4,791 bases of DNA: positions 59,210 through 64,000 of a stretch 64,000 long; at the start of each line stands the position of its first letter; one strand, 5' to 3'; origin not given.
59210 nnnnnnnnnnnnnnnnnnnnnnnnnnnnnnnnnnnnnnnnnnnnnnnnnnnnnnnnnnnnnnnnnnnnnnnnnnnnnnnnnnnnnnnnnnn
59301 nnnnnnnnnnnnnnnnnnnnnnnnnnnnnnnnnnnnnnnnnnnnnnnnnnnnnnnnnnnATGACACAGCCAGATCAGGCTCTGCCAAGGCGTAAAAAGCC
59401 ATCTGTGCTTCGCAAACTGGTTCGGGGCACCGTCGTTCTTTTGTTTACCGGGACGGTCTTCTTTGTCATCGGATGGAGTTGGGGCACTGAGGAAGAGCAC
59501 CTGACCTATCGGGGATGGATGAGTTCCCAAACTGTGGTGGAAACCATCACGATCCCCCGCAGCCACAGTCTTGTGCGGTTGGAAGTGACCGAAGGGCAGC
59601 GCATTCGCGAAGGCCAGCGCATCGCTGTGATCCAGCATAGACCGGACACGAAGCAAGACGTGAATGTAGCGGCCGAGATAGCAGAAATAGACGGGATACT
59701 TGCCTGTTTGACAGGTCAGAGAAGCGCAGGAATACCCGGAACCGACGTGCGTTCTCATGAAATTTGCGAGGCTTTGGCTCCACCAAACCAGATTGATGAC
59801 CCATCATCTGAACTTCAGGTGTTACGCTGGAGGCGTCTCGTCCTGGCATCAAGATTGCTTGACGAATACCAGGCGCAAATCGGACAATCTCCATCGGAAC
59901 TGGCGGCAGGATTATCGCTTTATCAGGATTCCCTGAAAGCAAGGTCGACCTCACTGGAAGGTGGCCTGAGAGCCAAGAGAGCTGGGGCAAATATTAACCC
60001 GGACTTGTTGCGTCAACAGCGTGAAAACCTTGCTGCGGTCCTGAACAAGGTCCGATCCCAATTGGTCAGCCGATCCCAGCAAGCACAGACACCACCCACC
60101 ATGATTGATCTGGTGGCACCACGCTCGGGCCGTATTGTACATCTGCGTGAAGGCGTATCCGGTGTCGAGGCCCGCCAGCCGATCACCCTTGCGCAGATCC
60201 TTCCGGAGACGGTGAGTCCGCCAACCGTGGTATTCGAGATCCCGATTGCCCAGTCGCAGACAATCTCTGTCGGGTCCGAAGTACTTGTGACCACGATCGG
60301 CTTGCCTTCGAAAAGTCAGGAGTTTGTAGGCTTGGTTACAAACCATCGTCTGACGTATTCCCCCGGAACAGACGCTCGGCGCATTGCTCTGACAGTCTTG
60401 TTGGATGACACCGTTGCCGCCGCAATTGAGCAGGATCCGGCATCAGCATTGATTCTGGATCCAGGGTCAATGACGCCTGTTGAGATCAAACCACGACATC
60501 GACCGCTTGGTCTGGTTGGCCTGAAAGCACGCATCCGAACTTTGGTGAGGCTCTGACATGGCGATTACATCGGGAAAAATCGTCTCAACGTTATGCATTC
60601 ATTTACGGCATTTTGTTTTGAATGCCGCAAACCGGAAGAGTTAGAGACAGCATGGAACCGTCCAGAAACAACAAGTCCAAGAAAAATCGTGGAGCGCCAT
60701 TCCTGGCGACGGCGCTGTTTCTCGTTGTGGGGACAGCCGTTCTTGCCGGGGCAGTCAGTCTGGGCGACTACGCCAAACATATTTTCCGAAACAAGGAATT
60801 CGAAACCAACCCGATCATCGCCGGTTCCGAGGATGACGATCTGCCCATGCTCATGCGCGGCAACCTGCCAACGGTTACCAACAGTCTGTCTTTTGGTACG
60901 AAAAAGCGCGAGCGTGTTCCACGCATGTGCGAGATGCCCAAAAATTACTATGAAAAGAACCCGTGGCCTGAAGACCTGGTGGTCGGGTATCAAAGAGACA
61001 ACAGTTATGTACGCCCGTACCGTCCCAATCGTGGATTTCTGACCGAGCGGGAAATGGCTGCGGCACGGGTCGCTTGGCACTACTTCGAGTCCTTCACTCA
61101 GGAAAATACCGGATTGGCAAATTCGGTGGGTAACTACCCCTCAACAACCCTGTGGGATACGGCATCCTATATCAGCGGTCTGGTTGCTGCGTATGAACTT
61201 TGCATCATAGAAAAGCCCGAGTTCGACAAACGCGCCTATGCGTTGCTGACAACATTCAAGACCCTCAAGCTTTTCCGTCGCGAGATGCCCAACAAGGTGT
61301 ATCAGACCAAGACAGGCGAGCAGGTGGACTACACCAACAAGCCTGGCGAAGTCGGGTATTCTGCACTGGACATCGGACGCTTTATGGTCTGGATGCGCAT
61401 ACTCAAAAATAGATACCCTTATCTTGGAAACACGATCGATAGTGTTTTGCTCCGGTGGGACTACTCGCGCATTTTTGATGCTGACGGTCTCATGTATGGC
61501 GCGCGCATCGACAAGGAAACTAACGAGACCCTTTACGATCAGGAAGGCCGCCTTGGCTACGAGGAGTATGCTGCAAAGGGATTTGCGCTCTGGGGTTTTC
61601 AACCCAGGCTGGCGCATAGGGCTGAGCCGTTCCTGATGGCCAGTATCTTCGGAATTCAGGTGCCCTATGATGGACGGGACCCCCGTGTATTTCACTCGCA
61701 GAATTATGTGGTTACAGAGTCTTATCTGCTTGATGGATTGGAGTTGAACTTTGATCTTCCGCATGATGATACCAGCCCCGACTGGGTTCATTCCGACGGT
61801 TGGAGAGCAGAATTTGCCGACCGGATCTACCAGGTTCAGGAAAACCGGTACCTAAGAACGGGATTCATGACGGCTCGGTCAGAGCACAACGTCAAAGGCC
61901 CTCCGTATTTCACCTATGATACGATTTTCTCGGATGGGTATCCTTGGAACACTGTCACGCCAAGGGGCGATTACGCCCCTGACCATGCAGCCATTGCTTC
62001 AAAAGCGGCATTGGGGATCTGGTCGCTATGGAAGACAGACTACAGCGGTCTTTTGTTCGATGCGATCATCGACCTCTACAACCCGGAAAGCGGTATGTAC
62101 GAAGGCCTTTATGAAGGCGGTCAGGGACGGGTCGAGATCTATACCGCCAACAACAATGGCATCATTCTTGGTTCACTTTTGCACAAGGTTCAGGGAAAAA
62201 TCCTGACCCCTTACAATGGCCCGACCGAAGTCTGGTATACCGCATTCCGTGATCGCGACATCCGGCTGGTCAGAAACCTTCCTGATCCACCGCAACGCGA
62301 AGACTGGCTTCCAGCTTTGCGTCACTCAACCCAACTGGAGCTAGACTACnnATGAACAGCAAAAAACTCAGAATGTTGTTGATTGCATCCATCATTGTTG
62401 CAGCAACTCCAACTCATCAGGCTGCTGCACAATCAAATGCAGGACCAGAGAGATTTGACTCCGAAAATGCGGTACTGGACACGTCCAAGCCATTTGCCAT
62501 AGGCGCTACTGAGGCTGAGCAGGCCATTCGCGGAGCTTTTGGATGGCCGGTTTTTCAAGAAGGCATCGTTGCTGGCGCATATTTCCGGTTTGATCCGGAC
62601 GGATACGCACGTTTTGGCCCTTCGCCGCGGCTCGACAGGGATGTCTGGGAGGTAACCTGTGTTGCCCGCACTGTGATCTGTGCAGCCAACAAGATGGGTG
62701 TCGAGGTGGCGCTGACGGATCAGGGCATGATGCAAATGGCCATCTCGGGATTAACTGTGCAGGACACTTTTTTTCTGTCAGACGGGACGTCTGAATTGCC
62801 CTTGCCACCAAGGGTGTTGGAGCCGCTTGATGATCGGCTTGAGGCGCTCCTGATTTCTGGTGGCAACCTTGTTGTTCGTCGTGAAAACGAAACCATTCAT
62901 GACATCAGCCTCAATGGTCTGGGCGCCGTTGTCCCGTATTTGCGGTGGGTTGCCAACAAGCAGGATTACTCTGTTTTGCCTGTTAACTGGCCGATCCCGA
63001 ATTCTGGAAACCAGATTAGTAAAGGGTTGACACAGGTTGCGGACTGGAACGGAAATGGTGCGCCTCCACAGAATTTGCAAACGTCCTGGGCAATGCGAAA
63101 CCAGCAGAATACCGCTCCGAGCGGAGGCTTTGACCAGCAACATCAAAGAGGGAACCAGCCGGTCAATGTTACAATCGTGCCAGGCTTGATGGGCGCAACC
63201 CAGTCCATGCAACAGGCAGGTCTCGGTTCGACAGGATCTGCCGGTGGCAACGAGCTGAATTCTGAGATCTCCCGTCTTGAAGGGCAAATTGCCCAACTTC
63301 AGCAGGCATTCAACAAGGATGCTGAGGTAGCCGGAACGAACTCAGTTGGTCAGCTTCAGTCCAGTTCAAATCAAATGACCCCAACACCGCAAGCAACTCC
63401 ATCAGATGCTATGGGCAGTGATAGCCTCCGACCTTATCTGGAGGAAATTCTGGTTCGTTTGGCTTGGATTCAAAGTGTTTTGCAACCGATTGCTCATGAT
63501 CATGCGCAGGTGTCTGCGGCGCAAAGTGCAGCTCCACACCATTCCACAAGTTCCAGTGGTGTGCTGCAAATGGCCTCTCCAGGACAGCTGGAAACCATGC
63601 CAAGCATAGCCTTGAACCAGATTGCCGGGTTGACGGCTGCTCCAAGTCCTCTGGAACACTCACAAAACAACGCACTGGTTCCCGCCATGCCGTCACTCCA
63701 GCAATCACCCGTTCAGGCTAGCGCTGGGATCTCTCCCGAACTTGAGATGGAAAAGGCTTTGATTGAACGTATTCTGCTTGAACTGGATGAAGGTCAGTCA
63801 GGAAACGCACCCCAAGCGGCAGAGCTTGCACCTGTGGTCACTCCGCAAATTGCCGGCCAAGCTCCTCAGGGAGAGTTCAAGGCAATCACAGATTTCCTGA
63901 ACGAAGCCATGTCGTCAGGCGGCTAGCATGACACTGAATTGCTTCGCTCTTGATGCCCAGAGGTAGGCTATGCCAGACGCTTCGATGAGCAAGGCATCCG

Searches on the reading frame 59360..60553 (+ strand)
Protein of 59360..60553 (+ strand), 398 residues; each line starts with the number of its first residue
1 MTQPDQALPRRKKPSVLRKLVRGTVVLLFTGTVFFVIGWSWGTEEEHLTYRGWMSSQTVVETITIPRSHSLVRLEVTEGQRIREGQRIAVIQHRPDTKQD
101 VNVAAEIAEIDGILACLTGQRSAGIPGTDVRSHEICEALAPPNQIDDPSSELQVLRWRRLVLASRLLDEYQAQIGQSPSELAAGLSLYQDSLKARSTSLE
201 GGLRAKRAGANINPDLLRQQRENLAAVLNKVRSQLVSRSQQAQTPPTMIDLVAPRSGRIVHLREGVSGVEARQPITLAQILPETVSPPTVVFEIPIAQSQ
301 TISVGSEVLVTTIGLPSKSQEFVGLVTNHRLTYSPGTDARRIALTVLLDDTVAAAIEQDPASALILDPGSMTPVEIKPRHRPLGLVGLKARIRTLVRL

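Call 8: search_protein_families(library=pfam, proteins=[window:59360-60553:+], max_evalue=0.01)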
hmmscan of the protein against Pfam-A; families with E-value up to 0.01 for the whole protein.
window:59360-60553:+ (398 aa): 2 families
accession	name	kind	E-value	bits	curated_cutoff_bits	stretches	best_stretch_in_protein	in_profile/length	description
PF13437.12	HlyD_3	-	1.2e-05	26.4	22.2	1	251-349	2-94/106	HlyD family secretion protein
PF16576.10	HlyD_D23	-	0.00013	21.7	30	1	204-319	65-176/214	Barrel-sandwich domain of CusB or HlyD membrane-fusion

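Call 19: search_protein_families(library=ncbifam, proteins=[window:59360-60553:+], max_evalue=0.001)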
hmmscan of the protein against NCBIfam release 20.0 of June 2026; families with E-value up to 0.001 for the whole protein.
window:59360-60553:+ (398 aa): 1 family
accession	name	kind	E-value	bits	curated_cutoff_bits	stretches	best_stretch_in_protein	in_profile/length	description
TIGR02971.1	heterocyst_DevB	subfamily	0.00014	21.4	129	1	58-318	11-270/327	ABC exporter membrane fusion protein, DevB family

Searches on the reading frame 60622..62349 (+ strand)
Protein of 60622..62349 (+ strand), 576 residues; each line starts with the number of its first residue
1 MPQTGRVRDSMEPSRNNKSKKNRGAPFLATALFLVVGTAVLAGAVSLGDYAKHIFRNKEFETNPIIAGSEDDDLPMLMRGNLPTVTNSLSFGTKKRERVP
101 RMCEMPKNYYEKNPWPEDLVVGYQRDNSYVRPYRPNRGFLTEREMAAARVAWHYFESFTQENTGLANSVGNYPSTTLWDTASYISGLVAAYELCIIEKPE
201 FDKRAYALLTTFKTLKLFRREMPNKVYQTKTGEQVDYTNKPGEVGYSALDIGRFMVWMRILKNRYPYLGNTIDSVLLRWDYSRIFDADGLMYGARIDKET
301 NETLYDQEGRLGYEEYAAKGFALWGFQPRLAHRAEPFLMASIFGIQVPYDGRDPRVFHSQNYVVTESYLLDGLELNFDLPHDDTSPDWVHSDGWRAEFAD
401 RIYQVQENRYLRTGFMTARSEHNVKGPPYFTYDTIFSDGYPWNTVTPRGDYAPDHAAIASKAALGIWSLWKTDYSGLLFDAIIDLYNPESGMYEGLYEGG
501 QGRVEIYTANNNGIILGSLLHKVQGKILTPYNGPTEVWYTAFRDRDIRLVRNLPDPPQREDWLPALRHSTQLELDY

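Call 8: search_protein_families(library=pfam, proteins=[window:60622-62349:+], max_evalue=0.01)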
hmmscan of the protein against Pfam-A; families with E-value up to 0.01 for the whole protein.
window:60622-62349:+ (576 aa): 1 family
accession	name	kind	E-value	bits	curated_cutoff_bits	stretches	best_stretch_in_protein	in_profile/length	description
PF11329.14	DUF3131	-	1.8e-113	379.8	20.3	1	147-525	2-367/367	Protein of unknown function (DUF3131)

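Call 19: search_protein_families(library=ncbifam, proteins=[window:60622-62349:+], max_evalue=0.001)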
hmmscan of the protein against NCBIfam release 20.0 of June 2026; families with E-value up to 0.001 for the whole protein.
window:60622-62349:+ (576 aa): 0 families

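Call 83: search_solved_structures(query=window:60622-62349:+, max_evalue=0.01)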
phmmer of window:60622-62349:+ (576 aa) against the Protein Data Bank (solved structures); distinct sequences matched with E-value up to 0.01: 0.

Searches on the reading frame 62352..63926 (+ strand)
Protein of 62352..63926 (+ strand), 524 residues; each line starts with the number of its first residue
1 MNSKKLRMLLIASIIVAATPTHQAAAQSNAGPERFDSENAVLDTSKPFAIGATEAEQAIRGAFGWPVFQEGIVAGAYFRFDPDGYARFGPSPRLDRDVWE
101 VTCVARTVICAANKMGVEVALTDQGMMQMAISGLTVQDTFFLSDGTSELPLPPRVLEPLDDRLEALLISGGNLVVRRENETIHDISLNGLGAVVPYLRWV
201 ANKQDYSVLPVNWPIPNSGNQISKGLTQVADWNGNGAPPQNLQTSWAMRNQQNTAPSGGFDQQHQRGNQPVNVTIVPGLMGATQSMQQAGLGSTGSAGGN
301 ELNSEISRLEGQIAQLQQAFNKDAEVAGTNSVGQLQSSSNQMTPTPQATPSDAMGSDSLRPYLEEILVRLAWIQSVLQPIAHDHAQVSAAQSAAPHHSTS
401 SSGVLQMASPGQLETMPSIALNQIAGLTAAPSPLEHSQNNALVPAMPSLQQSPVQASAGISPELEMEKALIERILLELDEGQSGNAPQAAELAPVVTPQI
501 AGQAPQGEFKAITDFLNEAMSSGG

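Call 8: search_protein_families(library=pfam, proteins=[window:62352-63923:+], max_evalue=0.01)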
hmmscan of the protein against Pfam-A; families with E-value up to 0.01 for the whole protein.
window:62352-63923:+ (524 aa): 0 families

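Call 19: search_protein_families(library=ncbifam, proteins=[window:62352-63923:+], max_evalue=0.001)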
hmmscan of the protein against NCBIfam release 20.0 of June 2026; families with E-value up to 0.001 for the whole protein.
window:62352-63923:+ (524 aa): 0 families

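Call 54: find_encoding_contigs(protein=window:62352-63926:+, flank=10000, max_places=3)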
Protein window:62352-63926:+ (524 aa): no gene with exactly this product is on record in the collection.
